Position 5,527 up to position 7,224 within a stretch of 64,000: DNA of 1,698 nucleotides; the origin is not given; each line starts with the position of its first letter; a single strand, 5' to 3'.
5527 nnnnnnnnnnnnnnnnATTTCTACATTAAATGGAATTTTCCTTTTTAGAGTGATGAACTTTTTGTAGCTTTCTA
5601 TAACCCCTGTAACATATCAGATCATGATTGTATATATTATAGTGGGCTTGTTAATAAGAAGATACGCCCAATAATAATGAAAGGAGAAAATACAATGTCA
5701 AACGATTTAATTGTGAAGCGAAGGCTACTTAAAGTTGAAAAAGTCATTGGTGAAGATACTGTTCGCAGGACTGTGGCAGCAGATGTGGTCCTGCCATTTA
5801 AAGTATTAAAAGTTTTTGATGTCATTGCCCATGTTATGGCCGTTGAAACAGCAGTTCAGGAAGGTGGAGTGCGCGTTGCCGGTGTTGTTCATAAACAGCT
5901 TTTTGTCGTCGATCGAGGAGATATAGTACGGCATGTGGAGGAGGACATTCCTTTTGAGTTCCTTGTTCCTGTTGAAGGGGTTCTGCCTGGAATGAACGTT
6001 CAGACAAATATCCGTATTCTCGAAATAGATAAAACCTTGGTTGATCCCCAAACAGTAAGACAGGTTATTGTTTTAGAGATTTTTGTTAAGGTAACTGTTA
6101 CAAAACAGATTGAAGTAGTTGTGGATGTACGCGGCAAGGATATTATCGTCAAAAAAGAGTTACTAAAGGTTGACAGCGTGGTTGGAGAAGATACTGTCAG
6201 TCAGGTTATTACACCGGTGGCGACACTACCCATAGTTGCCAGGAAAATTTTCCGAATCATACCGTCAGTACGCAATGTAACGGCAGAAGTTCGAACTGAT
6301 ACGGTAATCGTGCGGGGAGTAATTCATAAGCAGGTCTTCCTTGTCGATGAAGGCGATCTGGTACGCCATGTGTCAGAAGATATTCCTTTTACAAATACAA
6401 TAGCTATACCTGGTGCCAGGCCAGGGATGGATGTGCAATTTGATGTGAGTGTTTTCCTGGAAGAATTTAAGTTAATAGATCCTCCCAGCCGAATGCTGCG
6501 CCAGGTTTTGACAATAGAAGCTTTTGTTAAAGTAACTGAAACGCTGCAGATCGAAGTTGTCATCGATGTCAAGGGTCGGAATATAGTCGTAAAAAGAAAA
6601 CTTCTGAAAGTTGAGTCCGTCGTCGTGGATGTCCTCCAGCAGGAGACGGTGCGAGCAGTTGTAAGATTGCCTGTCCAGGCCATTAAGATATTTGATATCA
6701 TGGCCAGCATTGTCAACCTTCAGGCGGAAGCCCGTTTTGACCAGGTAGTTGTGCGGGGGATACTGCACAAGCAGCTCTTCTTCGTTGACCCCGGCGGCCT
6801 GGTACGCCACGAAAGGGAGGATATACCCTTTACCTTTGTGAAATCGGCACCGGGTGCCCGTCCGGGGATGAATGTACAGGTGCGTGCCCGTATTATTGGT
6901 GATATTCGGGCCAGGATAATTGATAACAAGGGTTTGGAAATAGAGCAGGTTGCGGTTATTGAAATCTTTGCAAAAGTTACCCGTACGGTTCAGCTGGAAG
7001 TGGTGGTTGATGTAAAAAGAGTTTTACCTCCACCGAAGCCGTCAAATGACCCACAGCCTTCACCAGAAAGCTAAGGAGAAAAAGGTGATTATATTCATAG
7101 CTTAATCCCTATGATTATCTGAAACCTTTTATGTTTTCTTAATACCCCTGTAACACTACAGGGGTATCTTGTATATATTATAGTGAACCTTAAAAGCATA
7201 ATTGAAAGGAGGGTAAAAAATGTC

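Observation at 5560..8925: Tandem paralogous DUF3794 (SipL/SpoVID-like) repeat proteins sharing a promoter-like motif; one has two LysM domains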

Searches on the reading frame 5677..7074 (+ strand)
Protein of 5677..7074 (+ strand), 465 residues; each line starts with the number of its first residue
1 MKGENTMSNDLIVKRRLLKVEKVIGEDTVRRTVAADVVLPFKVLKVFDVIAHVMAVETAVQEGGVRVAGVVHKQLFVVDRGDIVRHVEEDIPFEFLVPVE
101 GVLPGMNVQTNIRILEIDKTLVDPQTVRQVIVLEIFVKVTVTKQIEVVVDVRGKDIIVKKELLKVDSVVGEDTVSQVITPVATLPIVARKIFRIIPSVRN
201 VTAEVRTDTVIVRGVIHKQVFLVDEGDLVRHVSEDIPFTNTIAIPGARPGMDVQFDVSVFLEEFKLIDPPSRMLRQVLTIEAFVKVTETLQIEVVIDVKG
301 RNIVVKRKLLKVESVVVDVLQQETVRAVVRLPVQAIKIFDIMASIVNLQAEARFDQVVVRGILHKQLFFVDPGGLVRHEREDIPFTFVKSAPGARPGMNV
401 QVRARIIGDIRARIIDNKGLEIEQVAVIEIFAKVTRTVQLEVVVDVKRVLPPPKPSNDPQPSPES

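Call 3: search_protein_families(library=pfam, proteins=[window:5677-7074:+], max_evalue=0.01)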
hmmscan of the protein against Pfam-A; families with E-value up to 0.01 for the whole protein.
window:5677-7074:+ (465 aa): 1 family
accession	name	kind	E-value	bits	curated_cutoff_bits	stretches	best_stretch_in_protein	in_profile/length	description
PF12673.12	SipL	-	4e-30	104.3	23.6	3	190-259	4-70/78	SipL, SPOCS domain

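Call 4: search_protein_families(library=ncbifam, proteins=[window:5677-7074:+], max_evalue=0.01)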
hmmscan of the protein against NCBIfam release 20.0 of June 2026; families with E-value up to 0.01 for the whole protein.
window:5677-7074:+ (465 aa): 0 families

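Call 8: find_homologous_proteins(query=window:5677-7074:+, max_evalue=0.00001)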
Query window:5677-7074:+ (465 aa): 464 proteins with E <= 0.00001 among 8000 candidates; the best 120 are listed.
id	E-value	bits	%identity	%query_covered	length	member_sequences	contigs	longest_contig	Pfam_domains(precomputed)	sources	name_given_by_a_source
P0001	3.1e-276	934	100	99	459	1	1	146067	PF12673.13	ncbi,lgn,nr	ncbi:MAG: DUF3794 domain-containing protein [Bacillota bacterium]|nr:DUF3794 domain-containing prote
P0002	5.8e-213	726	75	100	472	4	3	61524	PF12673.13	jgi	jgi:hypothetical protein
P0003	3.6e-208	710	75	99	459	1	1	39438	PF12673.13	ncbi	-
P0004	6.1e-208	709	74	99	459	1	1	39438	PF12673.13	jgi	jgi:hypothetical protein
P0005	2.2e-198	678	73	96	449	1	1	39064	PF12673.13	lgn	-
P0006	1.4e-197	675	73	96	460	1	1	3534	PF12673.13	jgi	-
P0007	3.8e-197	674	73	95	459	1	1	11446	PF12673.13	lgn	-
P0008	2.5e-193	661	70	99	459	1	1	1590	PF12673.13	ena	-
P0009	2.7e-190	651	70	97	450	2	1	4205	PF12673.13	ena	-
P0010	1.3e-187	642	71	97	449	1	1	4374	PF12673.13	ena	-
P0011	1.0e-186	639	69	97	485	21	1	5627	PF12673.13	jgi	-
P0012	2.0e-186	638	68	95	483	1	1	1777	PF12673.13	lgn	-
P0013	7.6e-186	636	68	97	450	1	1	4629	PF12673.13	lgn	-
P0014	4.6e-185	634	68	97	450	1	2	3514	PF12673.13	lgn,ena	-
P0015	3.8e-184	631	68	97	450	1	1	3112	PF12673.13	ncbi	-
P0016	5.6e-184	630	68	97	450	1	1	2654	PF12673.13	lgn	-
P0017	7.2e-184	630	68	96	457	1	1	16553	PF12673.13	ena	-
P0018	6.8e-183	627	68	97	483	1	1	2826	PF12673.13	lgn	-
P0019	1.6e-182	625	67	97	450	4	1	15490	PF12673.13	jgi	jgi:hypothetical protein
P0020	2.0e-182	625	69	96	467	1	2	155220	PF12673.13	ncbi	ncbi:MAG: DUF3794 domain-containing protein [Bacillota bacterium]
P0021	3.3e-182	624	69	94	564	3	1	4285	PF12673.13,PF01476.27,PF23462.2,PF23473.2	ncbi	-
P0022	4.9e-182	624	68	97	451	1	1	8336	PF12673.13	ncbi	-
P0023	1.4e-180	619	67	96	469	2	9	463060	PF12673.13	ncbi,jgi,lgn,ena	ncbi:MAG: DUF3794 domain-containing protein [Dethiobacteria bacterium]|jgi:hypothetical protein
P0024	1.5e-180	619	71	95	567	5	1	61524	PF12673.13,PF01476.27,PF23473.2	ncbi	-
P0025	1.5e-180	619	70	95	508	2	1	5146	PF12673.13,PF01476.27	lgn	-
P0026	2.7e-180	618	68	96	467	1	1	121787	PF12673.13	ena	-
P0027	3.2e-180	618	68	95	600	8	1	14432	PF12673.13,PF01476.27,PF23473.2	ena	-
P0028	1.8e-179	615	68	94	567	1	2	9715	PF12673.13,PF01476.27,PF23473.2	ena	-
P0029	3.9e-179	614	69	93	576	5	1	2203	PF12673.13,PF01476.27,PF23473.2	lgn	-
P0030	6.9e-179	613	69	94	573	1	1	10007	PF12673.13,PF01476.27,PF23462.2,PF23473.2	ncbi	-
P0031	1.2e-178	613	67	95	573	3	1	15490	PF12673.13,PF01476.27,PF23473.2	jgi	jgi:spore coat assembly protein SafA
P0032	1.9e-178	612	69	95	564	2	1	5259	PF12673.13,PF01476.27,PF23473.2,PF23577.2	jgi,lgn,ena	-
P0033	2.9e-178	611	68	95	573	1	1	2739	PF12673.13,PF01476.27,PF23473.2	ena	-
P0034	1.2e-177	609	67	95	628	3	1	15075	PF12673.13,PF01476.27,PF23473.2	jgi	jgi:spore coat assembly protein SafA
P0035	3.0e-177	608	69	95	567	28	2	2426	PF12673.13,PF01476.27,PF23473.2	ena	-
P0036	4.6e-177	607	67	95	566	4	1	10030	PF12673.13,PF01476.27,PF23473.2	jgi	jgi:spore coat assembly protein SafA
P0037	7.3e-177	607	67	96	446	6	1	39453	PF12673.13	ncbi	-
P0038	1.7e-174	599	61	99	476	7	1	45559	PF12673.13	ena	-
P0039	2.7e-174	598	64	96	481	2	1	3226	PF12673.13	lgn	-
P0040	2.7e-173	595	65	95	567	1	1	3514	PF12673.13,PF01476.27,PF23473.2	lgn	-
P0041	1.0e-172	593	64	95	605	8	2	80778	PF12673.13,PF01476.27,PF23473.2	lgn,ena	-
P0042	1.9e-172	592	62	99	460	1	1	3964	PF12673.13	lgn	-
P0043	1.2e-171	590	65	96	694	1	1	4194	PF13613.13,PF23446.2,PF12673.13,PF23457.2,PF01476.27,PF23462.2,PF23473.2,PF23577.2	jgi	jgi:spore coat assembly protein SafA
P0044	4.1e-171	588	65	94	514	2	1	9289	PF12673.13,PF01476.27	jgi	-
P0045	3.7e-170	585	63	95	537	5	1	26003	PF12673.13,PF01476.27,PF23473.2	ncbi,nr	ncbi:MAG TPA: DUF3794 domain-containing protein, partial [Firmicutes bacterium]|nr:DUF3794 domain-co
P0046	4.0e-169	581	66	95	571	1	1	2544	PF12673.13,PF01476.27,PF23462.2,PF23473.2,PF23577.2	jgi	jgi:spore coat assembly protein SafA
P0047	4.8e-169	581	63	94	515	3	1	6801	PF12673.13,PF01476.27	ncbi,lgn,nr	ncbi:MAG: DUF3794 domain-containing protein [Firmicutes bacterium]|nr:DUF3794 domain-containing prot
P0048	7.9e-169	580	64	95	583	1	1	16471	PF12673.13,PF01476.27,PF23473.2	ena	-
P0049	1.9e-168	579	64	95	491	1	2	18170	PF12673.13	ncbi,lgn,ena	-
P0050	8.3e-168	577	64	96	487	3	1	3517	PF12673.13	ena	-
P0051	1.1e-166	573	64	94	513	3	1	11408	PF12673.13,PF01476.27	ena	-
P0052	7.6e-166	570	65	95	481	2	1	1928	PF12673.13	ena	-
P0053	1.9e-165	569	64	95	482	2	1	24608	PF12673.13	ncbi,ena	-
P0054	7.3e-164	564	65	94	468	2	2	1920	PF12673.13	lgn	-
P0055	1.6e-163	563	69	88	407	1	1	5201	PF12673.13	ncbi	-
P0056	2.9e-162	559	62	95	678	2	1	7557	PF12673.13,PF01476.27,PF23473.2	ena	-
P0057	4.3e-162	558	60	97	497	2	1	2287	PF12673.13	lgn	-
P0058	6.5e-160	551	62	95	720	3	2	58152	PF12673.13,PF23457.2,PF01476.27,PF23462.2,PF23473.2,PF23577.2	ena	-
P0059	8.2e-158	544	61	95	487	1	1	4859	PF12673.13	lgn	-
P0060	2.4e-145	503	58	95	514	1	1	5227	PF12673.13,PF01476.27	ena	-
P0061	7.7e-144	498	57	97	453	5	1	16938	PF12673.13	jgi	-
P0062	7.8e-143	495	59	95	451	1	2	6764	PF12673.13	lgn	-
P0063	2.2e-142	493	58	95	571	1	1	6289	PF12673.13,PF01476.27,PF23473.2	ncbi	-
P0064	3.2e-142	493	54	97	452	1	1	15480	PF12673.13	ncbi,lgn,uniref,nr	ncbi:MAG: DUF3794 domain-containing protein [Candidatus Syntrophonatronum acetioxidans]|uniref:DUF37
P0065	1.7e-140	487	57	98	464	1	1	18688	PF12673.13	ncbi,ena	-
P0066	6.0e-140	485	56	95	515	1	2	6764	PF12673.13,PF01476.27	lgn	-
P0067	6.6e-140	485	55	92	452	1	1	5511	PF12673.13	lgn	-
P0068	7.4e-140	485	57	95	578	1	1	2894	PF23446.2,PF12673.13,PF01476.27,PF23473.2,PF23472.2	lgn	-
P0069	7.5e-140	485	54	92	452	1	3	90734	PF12673.13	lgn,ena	-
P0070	9.2e-140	485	55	92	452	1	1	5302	PF12673.13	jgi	-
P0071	1.0e-138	481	57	95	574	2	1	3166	PF12673.13,PF01476.27,PF23473.2,PF23472.2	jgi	jgi:spore coat assembly protein SafA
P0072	3.8e-138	479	56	95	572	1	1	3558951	PF12673.13,PF01476.27,PF23473.2,PF23472.2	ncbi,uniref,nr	ncbi:SafA/ExsA family spore coat assembly protein [Candidatus Contubernalis alkaliaceticus]|uniref:S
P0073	1.5e-137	477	55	95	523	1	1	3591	PF12673.13,PF01476.27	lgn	-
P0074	3.7e-137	476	55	95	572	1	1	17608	PF12673.13,PF01476.27,PF23473.2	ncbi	-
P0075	4.0e-137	476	56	94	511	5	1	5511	PF12673.13,PF01476.27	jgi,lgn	-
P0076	6.8e-137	475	56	96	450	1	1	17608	PF12673.13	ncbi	-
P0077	1.6e-135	471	55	95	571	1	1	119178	PF12673.13,PF01476.27,PF23473.2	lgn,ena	-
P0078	3.8e-135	469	54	95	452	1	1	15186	PF12673.13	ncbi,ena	-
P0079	8.3e-134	465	53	95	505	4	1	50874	PF12673.13,PF01476.27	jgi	-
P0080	8.2e-133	462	53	97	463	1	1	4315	PF12673.13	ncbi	-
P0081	9.1e-133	462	55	97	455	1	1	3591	PF12673.13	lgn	-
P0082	3.0e-132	460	54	95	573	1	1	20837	PF12673.13,PF01476.27,PF23473.2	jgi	jgi:spore coat assembly protein SafA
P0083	9.1e-132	458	54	95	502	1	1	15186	PF12673.13,PF01476.27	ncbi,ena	-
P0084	5.2e-131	456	52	95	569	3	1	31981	PF23446.2,PF12673.13,PF01476.27,PF23473.2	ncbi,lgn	ncbi:MAG: SafA/ExsA family spore coat assembly protein [Dethiobacteria bacterium]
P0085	7.8e-130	452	53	93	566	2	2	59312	PF23446.2,PF12673.13,PF01476.27,PF23473.2,PF23472.2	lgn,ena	-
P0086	3.6e-129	450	52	96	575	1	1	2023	PF12673.13,PF01476.27,PF23473.2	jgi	jgi:spore coat assembly protein SafA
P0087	2.5e-128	447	54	94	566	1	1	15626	PF12673.13,PF18427.8,PF01476.27,PF23473.2,PF23472.2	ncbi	-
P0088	7.8e-127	442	49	98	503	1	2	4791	PF12673.13,PF01476.27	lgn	-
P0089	2.0e-125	437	51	93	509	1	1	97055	PF12673.13,PF01476.27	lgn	-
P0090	5.3e-123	429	51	95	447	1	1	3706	PF12673.13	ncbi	-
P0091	8.0e-123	429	51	95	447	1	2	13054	PF12673.13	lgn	-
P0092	8.4e-123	429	47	93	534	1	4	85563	PF12673.13,PF01476.27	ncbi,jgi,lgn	ncbi:MAG: DUF3794 and LysM peptidoglycan-binding domain-containing protein [bacterium]|jgi:spore coa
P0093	1.4e-122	428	51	95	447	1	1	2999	PF12673.13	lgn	-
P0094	9.8e-122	425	51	95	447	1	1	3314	PF12673.13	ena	-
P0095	1.0e-121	425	51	95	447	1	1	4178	PF12673.13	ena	-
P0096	1.0e-121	425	52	96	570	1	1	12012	PF12673.13,PF01476.27,PF23473.2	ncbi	-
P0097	6.0e-120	419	48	91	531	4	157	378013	PF12673.13,PF01476.27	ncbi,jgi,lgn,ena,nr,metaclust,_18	ncbi:MAG: SPOCS domain-containing protein [bacterium]|jgi:spore coat assembly protein SafA|nr:DUF379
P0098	9.8e-120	419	48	91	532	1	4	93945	PF12673.13,PF01476.27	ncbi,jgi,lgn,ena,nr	ncbi:MAG: DUF3794 domain-containing protein [Firmicutes bacterium]|jgi:spore coat assembly protein S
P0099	2.1e-119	417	47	91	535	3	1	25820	PF12673.13,PF01476.27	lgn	-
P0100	1.0e-118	415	46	91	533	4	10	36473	PF12673.13,PF01476.27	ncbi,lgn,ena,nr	ncbi:MAG TPA: DUF3794 domain-containing protein [Firmicutes bacterium]|nr:DUF3794 domain-containing 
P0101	2.1e-117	411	45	91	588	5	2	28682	PF12673.13,PF01476.27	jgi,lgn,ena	-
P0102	1.0e-115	405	46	91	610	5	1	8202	PF12673.13,PF01476.27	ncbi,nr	ncbi:MAG TPA: SPOCS domain-containing protein [bacterium]|nr:SPOCS domain-containing protein [bacter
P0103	8.7e-115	402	47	94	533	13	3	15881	PF12673.13,PF01476.27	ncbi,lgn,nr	ncbi:MAG: hypothetical protein PWP43_674 [Bacillota bacterium]|nr:hypothetical protein [Bacillota ba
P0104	5.9e-111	390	35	87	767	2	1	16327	PF12673.13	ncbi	-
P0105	2.9e-110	387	37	94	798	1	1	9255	PF12673.13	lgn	-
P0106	1.4e-109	385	45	94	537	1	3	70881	PF12673.13,PF01476.27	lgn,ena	-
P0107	1.1e-108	382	44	96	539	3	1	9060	PF12673.13,PF01476.27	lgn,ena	-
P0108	2.9e-105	371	33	91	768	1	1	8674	PF12673.13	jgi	-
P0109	1.3e-104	369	39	80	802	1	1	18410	PF12673.13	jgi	-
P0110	5.9e-103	363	37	89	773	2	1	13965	PF12673.13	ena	-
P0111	1.5e-101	359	46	93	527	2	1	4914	PF12673.13,PF01476.27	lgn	-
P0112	2.5e-101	358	44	93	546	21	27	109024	PF12673.13,PF01476.27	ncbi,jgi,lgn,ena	ncbi:MAG: SPOCS domain-containing protein [bacterium]|jgi:hypothetical protein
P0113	6.6e-101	357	39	92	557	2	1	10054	PF12673.13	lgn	-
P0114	1.9e-98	348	37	88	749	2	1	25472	PF12673.13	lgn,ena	-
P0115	1.9e-98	348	41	96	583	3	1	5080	PF12673.13,PF01476.27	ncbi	-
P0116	3.1e-98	348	72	49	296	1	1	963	PF12673.13,PF01476.27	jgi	jgi:LysM repeat protein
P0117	4.3e-97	344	42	93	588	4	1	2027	PF12673.13,PF01476.27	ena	-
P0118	1.0e-96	343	37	88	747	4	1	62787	PF12673.13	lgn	-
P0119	2.2e-96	342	38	89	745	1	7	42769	PF12673.13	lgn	-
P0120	6.1e-96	340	34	92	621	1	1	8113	PF12673.13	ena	-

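Call 9: find_encoding_contigs(protein=window:5677-7074:+, flank=8000, max_places=6)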
Protein window:5677-7074:+ (465 aa): no gene with exactly this product is on record in the collection.

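Call 10: find_encoding_contigs(protein=P0001, flank=6000, max_places=3)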
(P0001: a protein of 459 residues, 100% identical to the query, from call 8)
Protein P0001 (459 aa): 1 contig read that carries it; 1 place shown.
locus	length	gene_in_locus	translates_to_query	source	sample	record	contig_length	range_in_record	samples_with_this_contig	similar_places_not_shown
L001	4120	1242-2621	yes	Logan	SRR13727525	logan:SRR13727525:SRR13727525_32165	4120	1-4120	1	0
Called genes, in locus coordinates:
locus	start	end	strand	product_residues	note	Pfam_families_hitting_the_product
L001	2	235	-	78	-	?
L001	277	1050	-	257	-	PF03096:Ndr (faint), PF12146:Hydrolase_4, PF00561:Abhydrolase_1, PF12697:Abhydrolase_6, PF00561:Abhydrolase_1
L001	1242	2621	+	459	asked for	PF12673:SipL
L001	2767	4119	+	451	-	?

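Call 11: find_encoding_contigs(protein=P0072, flank=8000, max_places=3)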
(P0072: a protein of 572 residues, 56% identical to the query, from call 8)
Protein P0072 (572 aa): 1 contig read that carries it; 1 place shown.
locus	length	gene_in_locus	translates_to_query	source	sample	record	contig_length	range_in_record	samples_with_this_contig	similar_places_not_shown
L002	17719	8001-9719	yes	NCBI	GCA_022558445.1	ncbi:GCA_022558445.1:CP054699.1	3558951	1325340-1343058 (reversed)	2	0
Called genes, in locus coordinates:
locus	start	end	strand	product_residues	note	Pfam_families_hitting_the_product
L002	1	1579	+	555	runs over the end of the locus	-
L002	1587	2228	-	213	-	-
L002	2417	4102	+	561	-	PF02652:Lactate_perm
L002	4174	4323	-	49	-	-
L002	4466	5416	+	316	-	PF00291:PALP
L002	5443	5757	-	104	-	PF22263:DUF6951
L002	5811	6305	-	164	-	PF13238:AAA_18 (weak), PF13671:AAA_33 (faint), PF01202:SKI, PF13207:AAA_17 (faint)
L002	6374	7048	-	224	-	PF00702:Hydrolase, PF12710:HAD, PF13419:HAD_2 (faint), PF08282:Hydrolase_3 (weak)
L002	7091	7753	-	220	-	PF00188:CAP (weak)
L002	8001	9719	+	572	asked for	PF12673:SipL, PF23473:LysM3_LYK4_5 (faint), PF12673:SipL, PF01476:LysM, PF23472:LysM2_CERK1_LYK3_4_5 (faint), PF01476:LysM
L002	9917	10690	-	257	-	PF03705:CheR_N, PF01739:CheR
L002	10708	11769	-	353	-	PF00072:Response_reg, PF01339:CheB_methylest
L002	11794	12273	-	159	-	PF03975:CheD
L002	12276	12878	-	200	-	PF13690:CheX (faint), PF04509:CheC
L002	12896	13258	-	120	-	PF00072:Response_reg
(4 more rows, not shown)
